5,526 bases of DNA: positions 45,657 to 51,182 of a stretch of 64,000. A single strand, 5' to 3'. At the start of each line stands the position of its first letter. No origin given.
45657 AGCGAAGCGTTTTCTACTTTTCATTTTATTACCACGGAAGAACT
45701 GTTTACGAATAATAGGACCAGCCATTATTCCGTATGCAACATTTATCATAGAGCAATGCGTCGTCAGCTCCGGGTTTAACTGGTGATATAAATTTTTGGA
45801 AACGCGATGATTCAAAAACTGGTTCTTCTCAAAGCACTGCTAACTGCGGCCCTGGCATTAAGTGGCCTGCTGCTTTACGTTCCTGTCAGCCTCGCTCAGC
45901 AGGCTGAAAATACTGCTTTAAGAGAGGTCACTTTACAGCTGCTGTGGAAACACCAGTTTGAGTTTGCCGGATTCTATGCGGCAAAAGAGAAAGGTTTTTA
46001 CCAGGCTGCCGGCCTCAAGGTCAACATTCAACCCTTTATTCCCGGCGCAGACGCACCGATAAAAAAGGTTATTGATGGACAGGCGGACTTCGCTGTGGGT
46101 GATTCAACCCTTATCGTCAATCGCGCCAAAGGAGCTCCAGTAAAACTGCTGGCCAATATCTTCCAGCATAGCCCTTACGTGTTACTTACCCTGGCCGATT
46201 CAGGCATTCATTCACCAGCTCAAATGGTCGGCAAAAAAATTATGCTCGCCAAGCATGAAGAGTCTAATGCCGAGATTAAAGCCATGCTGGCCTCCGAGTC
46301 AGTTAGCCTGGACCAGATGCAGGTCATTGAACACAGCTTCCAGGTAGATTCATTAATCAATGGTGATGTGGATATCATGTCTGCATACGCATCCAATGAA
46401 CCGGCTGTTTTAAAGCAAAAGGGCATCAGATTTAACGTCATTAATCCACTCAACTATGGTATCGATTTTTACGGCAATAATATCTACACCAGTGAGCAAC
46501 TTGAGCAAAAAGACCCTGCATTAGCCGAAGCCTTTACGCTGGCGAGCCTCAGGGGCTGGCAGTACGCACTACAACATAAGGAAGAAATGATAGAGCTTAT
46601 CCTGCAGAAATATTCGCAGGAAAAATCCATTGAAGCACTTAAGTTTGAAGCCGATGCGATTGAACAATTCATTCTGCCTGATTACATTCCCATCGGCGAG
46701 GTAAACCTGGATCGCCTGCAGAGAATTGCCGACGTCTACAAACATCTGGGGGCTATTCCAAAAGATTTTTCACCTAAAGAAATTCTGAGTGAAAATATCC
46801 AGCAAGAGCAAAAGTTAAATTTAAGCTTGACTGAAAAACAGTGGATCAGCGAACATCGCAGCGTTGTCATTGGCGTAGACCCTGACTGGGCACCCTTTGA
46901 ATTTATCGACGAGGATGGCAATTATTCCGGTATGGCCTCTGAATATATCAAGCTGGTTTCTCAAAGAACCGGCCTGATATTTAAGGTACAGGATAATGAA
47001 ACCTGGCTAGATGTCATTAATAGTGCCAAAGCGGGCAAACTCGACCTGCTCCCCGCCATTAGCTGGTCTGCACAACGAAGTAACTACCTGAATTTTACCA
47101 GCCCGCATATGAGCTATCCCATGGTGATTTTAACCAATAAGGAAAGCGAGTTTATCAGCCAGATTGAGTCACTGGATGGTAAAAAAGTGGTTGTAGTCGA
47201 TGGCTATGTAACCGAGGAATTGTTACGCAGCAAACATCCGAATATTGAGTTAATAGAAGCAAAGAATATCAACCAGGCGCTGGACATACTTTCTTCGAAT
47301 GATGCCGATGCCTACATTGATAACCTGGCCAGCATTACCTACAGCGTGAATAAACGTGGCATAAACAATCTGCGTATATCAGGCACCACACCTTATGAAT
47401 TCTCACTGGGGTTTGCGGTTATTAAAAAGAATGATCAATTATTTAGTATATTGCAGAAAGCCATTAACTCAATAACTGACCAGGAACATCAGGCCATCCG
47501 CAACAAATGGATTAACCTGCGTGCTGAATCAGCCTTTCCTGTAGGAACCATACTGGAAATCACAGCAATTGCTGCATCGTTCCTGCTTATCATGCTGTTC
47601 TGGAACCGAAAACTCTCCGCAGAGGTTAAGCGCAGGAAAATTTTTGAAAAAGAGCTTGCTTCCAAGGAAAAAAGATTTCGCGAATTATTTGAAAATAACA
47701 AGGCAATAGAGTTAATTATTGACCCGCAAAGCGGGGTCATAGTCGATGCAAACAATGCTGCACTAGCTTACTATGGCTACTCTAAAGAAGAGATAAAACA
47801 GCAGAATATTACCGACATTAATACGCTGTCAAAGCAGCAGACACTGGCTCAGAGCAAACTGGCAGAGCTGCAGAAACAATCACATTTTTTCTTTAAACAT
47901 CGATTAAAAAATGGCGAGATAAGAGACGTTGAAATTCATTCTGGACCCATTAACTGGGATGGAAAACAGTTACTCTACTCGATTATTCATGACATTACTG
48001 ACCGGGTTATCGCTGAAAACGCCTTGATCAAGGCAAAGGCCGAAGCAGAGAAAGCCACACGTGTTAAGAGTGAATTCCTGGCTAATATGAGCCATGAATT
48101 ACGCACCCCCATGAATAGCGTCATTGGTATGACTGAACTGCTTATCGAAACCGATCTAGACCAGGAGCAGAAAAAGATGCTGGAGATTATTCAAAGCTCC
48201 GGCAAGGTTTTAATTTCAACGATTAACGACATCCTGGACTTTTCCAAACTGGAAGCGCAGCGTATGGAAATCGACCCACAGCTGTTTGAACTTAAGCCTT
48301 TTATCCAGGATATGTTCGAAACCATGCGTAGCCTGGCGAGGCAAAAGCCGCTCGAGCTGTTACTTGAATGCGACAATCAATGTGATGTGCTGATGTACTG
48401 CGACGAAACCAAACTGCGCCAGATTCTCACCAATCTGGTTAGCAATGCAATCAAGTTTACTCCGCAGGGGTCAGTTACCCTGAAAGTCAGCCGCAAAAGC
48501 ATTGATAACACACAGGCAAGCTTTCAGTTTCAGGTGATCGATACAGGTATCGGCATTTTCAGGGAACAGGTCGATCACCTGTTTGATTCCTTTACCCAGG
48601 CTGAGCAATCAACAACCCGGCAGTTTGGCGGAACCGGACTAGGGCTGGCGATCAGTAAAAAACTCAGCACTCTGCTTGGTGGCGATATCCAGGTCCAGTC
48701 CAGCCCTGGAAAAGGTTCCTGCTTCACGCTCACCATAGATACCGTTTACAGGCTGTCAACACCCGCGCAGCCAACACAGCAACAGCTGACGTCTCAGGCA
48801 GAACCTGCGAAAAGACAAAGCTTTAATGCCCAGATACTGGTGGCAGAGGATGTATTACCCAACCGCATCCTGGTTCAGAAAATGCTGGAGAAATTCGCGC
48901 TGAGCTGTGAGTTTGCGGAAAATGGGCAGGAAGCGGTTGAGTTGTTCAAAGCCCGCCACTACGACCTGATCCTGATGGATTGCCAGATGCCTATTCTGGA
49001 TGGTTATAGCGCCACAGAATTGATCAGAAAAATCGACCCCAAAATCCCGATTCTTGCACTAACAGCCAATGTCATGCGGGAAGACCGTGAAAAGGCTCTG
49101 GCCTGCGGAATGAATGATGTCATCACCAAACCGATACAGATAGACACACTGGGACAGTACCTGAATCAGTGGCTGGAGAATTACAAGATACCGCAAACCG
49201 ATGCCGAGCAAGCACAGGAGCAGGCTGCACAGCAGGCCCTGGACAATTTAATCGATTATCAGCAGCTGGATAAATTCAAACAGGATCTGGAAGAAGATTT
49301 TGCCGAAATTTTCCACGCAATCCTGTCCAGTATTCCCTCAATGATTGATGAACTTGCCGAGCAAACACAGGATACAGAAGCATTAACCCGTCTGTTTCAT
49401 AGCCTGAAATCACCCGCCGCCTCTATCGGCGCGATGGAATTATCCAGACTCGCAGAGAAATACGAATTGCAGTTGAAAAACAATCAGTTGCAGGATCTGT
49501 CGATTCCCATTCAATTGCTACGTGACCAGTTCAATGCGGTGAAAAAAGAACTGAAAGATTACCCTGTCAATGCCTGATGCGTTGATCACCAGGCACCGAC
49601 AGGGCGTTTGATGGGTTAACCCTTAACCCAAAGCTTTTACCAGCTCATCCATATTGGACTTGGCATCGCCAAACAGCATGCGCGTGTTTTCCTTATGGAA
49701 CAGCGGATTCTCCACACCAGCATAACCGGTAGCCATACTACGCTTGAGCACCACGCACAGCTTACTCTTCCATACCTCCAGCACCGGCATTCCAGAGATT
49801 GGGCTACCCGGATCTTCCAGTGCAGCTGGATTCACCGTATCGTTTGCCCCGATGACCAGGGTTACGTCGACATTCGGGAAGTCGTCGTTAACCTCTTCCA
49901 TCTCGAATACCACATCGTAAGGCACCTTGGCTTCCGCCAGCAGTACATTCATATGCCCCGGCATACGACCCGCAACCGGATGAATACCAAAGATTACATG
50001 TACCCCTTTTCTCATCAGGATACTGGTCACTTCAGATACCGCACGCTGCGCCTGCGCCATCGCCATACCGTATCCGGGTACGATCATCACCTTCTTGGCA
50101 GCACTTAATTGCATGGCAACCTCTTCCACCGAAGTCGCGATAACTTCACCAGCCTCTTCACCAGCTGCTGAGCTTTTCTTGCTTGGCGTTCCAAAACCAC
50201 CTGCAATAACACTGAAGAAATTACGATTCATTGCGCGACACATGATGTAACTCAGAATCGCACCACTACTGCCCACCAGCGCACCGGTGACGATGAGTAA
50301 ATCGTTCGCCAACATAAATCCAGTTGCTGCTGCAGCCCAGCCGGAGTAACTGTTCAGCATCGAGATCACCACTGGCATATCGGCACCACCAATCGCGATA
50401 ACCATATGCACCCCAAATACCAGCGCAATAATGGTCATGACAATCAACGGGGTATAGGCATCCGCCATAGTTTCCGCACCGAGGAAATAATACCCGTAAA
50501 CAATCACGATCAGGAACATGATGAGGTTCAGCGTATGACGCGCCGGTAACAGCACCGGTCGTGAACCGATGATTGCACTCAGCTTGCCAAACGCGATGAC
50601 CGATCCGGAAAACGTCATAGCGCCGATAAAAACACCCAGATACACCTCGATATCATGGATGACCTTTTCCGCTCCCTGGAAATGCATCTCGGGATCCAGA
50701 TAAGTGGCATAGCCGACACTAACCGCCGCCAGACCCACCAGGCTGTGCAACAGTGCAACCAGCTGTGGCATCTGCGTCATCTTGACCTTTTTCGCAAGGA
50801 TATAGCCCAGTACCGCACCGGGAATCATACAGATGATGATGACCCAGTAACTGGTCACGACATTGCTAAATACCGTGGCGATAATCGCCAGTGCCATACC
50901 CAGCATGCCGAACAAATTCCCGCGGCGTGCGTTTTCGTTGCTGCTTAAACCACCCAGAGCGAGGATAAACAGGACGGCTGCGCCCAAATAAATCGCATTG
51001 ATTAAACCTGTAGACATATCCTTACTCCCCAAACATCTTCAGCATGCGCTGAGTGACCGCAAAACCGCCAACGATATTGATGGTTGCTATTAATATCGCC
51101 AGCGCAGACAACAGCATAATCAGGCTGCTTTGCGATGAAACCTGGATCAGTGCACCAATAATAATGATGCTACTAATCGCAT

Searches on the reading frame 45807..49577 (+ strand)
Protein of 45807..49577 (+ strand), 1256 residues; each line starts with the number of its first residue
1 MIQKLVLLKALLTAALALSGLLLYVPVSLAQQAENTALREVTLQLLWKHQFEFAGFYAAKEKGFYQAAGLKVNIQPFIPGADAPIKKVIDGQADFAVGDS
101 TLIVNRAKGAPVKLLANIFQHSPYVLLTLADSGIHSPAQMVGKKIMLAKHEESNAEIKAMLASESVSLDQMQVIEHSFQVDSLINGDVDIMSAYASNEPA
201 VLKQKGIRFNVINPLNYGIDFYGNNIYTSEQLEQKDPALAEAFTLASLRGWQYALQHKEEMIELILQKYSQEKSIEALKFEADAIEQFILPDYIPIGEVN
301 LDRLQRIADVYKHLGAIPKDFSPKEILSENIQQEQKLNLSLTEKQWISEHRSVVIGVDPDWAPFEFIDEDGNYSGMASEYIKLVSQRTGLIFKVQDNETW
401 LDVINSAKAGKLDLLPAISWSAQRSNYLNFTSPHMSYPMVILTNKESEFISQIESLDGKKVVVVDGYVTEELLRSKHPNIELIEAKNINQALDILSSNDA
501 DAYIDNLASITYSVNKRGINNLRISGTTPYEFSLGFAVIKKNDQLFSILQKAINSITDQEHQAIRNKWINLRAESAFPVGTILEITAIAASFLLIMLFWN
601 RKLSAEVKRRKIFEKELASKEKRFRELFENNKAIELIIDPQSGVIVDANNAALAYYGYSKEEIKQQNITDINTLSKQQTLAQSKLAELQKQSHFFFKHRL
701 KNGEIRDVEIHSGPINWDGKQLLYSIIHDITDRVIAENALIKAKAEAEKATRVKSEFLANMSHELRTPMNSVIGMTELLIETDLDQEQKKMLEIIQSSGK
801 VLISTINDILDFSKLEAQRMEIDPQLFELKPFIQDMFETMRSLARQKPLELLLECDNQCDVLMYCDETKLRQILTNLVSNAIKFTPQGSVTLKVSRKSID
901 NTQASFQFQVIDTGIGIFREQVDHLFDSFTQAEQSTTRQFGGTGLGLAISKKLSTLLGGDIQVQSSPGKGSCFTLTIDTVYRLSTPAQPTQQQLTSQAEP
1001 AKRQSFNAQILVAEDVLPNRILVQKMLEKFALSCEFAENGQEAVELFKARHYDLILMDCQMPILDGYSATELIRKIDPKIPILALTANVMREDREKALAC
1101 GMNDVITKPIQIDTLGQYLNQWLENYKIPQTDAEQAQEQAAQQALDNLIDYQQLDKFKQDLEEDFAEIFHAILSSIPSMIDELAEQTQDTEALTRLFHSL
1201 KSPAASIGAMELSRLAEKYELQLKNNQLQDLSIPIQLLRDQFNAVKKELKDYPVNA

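Call 38: search_protein_families(library=ncbifam, proteins=[window:45807-49577:+], max_evalue=1e-10)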
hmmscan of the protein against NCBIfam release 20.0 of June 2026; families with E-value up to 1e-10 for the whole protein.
window:45807-49577:+ (1256 aa): 93 families (the best 25 are shown)
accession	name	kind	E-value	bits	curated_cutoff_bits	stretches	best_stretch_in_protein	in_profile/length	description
NF008318.0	PRK11107.1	equivalog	6.6e-120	401.7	890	2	742-978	281-517/920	two-component sensor histidine kinase BarA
TIGR02956.1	TMAO_torS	equivalog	3e-113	379.8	676.5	1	742-1249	452-964/967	TMAO reductase system sensor histidine kinase/response regulator TorS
NF041947.1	LuxQ_Vibrio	equivalog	2.7e-107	359.7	1200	1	615-1124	342-840/843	quorum-sensing autoinducer 2 sensor kinase/phosphatase LuxQ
NF008302.0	PRK11091.1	equivalog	6.1e-101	338.9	838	1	603-1249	136-769/779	aerobic respiration two-component sensor histidine kinase ArcB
NF011874.0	PRK15347.1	equivalog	3.2e-92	310.1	852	2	738-978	382-613/921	two component system sensor kinase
NF007420.1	PRK09959.1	equivalog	2.3e-88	297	1995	1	335-1172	286-1124/1197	acid-sensing system histidine kinase EvgS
NF008099.0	PRK10841.1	equivalog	4.2e-85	286.3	920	2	726-995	442-705/949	two-component system sensor histidine kinase RcsC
NF038297.2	hybrid_HK_HrmK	equivalog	1.2e-83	281.8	725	1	739-1120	220-605/607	hybrid histidine kinase/response regulator HrmK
NF045901.1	HisKinLetSLeg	equivalog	6.8e-78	262.6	1650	2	743-978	282-517/906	two-component system sensor histidine kinase LetS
NF008543.0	PRK11466.1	equivalog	8.5e-67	225.7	982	1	742-1224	432-886/914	TMAO reductase system sensor histidine kinase/response regulator TorS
NF046044.1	PnpS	equivalog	2.2e-62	211.3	400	1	613-977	46-389/390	two-component system histidine kinase PnpS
NF047874.1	MASE3_PAS_HK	subfamily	3.9e-59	201.1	560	1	600-984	243-629/655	MASE3 domain-containing sensor histidine kinase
NF041832.1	near_NosP_CTERM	subfamily_domain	1.4e-53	182.3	400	1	748-1120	1-367/370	NahK/ErcS family hybrid sensor histidine kinase/response regulator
TIGR02966.1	phoR_proteo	equivalog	2.4e-50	171.4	334.2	1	623-976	7-332/333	phosphate regulon sensor histidine kinase PhoR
NF033092.0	HK_WalK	equivalog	5.5e-50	170.5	725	1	641-977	276-592/594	cell wall metabolism sensor histidine kinase WalK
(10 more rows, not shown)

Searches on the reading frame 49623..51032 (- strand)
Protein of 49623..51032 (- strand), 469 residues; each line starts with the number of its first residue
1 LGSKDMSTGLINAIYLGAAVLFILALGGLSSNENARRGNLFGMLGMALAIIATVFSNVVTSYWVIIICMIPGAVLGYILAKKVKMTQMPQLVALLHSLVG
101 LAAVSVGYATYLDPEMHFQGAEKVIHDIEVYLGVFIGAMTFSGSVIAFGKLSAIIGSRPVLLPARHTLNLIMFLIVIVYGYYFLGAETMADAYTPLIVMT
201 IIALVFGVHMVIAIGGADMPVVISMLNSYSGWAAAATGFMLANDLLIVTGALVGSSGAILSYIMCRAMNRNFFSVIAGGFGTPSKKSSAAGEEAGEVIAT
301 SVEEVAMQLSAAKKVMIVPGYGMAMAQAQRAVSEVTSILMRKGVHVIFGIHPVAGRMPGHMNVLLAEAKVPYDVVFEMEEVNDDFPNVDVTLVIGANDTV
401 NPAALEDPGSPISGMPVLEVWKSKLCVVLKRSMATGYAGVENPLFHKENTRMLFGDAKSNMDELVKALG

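Call 38: search_protein_families(library=ncbifam, proteins=[window:49623-51032:-], max_evalue=1e-10)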
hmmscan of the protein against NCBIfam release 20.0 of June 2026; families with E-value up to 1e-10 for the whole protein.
window:49623-51032:- (469 aa): 1 family
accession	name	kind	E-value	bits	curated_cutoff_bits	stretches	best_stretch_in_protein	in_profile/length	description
NF006974.0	PRK09444.1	equivalog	2.9e-206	686.1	689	1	6-468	1-460/460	Re/Si-specific NAD(P)(+) transhydrogenase subunit beta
